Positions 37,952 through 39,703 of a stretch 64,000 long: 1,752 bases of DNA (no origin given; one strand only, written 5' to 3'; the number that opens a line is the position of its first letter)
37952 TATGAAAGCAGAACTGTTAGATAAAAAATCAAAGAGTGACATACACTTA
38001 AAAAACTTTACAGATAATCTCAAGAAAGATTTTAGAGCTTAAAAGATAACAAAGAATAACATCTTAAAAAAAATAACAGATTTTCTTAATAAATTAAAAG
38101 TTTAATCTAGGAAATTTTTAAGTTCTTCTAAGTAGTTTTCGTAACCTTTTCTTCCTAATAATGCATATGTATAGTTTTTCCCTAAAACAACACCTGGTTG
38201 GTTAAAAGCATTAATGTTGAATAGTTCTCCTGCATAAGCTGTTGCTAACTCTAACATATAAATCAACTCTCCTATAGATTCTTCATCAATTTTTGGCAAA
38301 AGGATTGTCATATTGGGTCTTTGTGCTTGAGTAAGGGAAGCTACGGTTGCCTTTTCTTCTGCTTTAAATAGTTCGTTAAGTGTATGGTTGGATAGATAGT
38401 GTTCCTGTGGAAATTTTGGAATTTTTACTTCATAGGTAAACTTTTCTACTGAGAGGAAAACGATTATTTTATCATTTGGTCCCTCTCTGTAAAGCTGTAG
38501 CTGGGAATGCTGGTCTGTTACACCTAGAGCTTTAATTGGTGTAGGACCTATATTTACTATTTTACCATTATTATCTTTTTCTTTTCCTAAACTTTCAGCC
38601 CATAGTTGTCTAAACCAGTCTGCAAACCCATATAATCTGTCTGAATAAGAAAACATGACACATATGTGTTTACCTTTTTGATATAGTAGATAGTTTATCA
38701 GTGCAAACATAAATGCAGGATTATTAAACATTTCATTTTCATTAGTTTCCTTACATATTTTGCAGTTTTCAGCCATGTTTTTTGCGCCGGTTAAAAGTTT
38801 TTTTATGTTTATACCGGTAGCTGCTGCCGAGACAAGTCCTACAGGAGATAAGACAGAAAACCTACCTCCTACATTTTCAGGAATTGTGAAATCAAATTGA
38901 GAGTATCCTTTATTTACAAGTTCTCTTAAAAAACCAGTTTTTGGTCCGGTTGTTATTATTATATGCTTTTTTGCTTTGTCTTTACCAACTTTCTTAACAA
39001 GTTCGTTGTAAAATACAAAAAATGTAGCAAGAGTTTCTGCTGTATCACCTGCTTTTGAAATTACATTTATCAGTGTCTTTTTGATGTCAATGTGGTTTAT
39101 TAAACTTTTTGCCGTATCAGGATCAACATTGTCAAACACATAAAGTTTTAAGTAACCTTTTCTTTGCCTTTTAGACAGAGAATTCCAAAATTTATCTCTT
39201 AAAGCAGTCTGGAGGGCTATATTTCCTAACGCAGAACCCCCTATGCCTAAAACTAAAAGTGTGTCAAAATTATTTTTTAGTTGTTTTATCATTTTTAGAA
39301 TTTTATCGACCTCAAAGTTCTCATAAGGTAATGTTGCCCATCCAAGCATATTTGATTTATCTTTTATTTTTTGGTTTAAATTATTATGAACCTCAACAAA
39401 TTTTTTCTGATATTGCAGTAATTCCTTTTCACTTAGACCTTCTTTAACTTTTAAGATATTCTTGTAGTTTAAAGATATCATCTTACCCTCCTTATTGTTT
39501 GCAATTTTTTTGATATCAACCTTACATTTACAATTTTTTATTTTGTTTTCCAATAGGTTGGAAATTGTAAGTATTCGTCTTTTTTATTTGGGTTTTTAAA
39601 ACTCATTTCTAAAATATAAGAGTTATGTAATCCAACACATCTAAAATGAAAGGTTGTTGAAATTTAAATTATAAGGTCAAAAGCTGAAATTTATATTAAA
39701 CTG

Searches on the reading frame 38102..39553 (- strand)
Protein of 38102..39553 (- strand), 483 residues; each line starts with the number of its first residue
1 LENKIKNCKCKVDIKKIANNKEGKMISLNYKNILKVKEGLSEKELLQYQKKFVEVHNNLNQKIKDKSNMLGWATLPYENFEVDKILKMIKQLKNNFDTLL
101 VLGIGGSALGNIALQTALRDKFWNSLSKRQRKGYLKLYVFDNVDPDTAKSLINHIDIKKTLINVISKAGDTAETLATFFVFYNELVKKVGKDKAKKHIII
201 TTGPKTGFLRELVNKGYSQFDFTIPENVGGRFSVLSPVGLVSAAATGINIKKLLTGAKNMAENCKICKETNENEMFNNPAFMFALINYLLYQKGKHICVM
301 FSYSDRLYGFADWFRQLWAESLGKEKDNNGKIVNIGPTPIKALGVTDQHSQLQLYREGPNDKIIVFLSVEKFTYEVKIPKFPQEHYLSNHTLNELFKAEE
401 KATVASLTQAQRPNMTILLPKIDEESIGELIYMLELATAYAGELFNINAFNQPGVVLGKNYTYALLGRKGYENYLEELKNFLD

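Call 79: search_protein_families(library=pfam, proteins=[window:38102-39553:-], max_evalue=0.00001)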
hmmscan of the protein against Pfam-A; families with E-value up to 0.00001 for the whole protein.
window:38102-39553:- (483 aa): 1 family
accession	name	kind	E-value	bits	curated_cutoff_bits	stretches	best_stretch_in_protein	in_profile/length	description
PF00342.24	PGI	-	2.2e-37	129.3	22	1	97-462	97-462/486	Phosphoglucose isomerase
